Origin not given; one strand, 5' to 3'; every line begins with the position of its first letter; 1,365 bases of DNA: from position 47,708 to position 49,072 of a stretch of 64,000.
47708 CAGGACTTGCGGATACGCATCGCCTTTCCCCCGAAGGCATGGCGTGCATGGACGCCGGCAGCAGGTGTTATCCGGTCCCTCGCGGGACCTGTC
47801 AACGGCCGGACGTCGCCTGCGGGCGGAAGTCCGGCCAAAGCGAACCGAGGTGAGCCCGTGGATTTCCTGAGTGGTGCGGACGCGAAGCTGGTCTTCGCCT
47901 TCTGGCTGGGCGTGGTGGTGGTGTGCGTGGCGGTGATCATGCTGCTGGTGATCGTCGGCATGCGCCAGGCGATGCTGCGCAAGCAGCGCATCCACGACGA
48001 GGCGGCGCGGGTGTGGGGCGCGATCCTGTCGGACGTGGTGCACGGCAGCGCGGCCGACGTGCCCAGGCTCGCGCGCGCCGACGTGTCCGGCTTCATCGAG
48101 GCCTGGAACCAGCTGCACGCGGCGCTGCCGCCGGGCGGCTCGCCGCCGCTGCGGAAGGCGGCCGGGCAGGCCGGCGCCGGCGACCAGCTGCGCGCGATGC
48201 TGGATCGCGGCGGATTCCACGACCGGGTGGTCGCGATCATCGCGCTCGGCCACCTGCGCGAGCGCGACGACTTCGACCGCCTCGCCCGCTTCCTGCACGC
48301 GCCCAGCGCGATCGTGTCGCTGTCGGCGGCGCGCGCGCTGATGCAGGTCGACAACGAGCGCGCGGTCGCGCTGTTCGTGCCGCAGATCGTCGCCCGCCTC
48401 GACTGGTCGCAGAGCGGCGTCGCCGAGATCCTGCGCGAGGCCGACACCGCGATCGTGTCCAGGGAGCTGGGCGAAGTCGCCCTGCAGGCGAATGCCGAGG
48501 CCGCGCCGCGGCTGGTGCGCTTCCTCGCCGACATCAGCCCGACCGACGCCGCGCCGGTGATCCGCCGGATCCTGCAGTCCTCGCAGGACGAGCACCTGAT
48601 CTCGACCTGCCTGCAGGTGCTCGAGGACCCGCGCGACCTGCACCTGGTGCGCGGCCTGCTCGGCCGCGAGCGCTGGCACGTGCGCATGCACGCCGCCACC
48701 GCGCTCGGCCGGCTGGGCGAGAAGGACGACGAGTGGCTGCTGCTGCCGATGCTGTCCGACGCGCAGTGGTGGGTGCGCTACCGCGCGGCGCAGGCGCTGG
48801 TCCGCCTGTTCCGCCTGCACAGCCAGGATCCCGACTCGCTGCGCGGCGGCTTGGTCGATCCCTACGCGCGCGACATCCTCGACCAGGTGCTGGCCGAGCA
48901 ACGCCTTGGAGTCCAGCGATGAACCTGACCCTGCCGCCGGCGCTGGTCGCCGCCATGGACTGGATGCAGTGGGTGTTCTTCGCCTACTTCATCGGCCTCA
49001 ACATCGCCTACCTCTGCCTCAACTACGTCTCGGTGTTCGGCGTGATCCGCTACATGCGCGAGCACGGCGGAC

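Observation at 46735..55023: Candidate undescribed synthase-dependent exopolysaccharide system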

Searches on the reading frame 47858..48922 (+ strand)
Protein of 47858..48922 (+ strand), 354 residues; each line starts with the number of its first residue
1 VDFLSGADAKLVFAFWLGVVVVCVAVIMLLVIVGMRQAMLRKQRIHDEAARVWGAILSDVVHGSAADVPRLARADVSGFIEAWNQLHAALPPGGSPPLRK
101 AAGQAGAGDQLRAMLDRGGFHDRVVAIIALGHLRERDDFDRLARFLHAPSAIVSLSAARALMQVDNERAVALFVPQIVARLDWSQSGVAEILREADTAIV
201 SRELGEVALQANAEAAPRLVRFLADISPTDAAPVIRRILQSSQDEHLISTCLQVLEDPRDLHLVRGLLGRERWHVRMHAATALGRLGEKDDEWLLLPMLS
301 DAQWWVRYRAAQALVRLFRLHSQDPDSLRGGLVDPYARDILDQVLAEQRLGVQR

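Call 6: search_protein_families(library=pfam, proteins=[window:47858-48922:+], max_evalue=0.01)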
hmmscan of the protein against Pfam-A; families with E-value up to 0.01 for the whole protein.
window:47858-48922:+ (354 aa): 3 families
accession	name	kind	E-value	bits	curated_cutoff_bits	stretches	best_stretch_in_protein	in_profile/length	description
PF13646.12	HEAT_2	-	2.1e-15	57.2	27.7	2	259-314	31-87/88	HEAT repeats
PF02985.28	HEAT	-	2.4e-06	27.7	23.5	1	294-319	4-29/31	HEAT repeat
PF03130.22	HEAT_PBS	-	0.0041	18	20.9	0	275-288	1-14/27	PBS lyase HEAT-like repeat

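Call 7: search_protein_families(library=ncbifam, proteins=[window:47858-48922:+], max_evalue=0.01)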
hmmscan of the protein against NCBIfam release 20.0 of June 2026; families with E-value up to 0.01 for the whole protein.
window:47858-48922:+ (354 aa): 3 families
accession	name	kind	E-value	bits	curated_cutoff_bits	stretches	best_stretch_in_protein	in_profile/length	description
NF045915.1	PhycobilmeDegNblB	equivalog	2.6e-14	53.3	300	2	248-317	119-188/214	phycobilisome degradation protein NblB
NF058502.1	phyc_lyase_CpcE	equivalog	9.1e-08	31.9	330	0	246-317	35-100/260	C-phycocyanin alpha-cysteine-84 phycocyanobilin lyase subunit CpcE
NF010374.0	PRK13800.1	equivalog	0.0084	14.4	1196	0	110-319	689-867/898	fumarate reductase/succinate dehydrogenase flavoprotein subunit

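Call 70: search_protein_representatives(protein=window:47858-48922:+)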
Query: 354 residues. Proteins with E-value up to 0.001 (for the whole library): 3096; up to 1e-10: 897; up to 1e-30: 360. The best 150 are listed.
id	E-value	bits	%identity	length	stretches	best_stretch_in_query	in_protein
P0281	1.2e-100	353.2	51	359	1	3-351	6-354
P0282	1.2e-99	349.9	51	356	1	2-354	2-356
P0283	2.7e-92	325.7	48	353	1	1-351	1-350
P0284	2.0e-81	290.0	51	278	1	1-277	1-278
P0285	3.1e-76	272.9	45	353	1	1-352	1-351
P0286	7.7e-74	265.1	42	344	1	13-348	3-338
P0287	2.6e-68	246.9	41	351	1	9-350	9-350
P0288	8.5e-66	238.6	39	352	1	5-349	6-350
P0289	6.4e-65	235.8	42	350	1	9-350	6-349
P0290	4.9e-60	219.7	38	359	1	4-351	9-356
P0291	1.2e-59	218.4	37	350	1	1-349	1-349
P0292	1.3e-59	218.2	36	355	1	19-347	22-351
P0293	2.1e-59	217.6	35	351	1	2-349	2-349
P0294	4.3e-59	216.6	39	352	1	2-348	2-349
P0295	3.0e-56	207.3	36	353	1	1-349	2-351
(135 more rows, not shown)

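Call 96: search_solved_structures(query=A5, max_evalue=0.1, show_alignments=0)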
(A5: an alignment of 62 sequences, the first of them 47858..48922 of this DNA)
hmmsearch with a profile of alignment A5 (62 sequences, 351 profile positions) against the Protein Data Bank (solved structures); distinct sequences matched with E-value up to 0.1: 52.
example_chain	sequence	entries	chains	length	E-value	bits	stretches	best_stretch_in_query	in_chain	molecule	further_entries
9sah_A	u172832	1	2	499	8.7e-64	219.1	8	256-316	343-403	E4-NB2 synthetic fusion protein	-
6ft5_A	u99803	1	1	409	7.8e-56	192.9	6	251-318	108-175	alphaRep A3_A3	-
6fsq_A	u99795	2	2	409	9.5e-53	182.8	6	251-318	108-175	alphaRep A3_bGFPD | A3_bGFPD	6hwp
4zv6_A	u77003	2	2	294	1.6e-42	149.2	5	256-316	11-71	AlphaRep-7 | alpha-Rep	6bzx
4xl5_C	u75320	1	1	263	1.5e-39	139.4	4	255-315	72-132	bGFP-A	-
9rhz_A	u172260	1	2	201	1.2e-33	119.9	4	256-316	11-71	ALPHAREP bE5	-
6gwc_C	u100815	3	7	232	3.6e-31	111.8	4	271-316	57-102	iE5 ALPHAREP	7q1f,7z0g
8aw4_A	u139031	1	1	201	3.5e-29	105.3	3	257-314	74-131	ALPHAREP bB-E3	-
3ltm_A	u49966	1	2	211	4.2e-29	105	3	255-318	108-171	Alpha-Rep4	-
3ltj_A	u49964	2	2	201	4.3e-29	105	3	251-318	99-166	AlphaRep-4 | bA3-2: binder of A3 protein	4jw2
7p0h_A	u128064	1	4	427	1.7e-28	103.1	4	257-316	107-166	Helicobacter pylori ComF fused to an artificial alphaREP crystallization helper (named B2)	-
6gwd_G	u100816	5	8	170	2.9e-28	102.2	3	256-316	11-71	iiH5 ALPHAREP | iih5 Alpha Repeating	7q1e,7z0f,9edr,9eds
6gx7_E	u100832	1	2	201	3.6e-27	98.6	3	256-316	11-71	iiiA5 ALPHAREP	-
5dcq_A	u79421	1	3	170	1.4e-24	90.1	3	256-315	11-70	artificial repeat proteins (alphaREP3)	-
9t1m_A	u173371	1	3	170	1.6e-24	90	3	254-318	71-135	Alpha Rep E4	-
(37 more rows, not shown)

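Call 97: search_protein_families(library=padloc, proteins=[window:47858-48922:+], max_evalue=0.001)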
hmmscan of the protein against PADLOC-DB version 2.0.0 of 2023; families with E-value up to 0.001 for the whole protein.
window:47858-48922:+ (354 aa): 1 family
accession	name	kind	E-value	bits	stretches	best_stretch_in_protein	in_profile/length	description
PDLC02919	HEAT-ARM_XIII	-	4.2e-06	22.4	1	185-317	508-636/1972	-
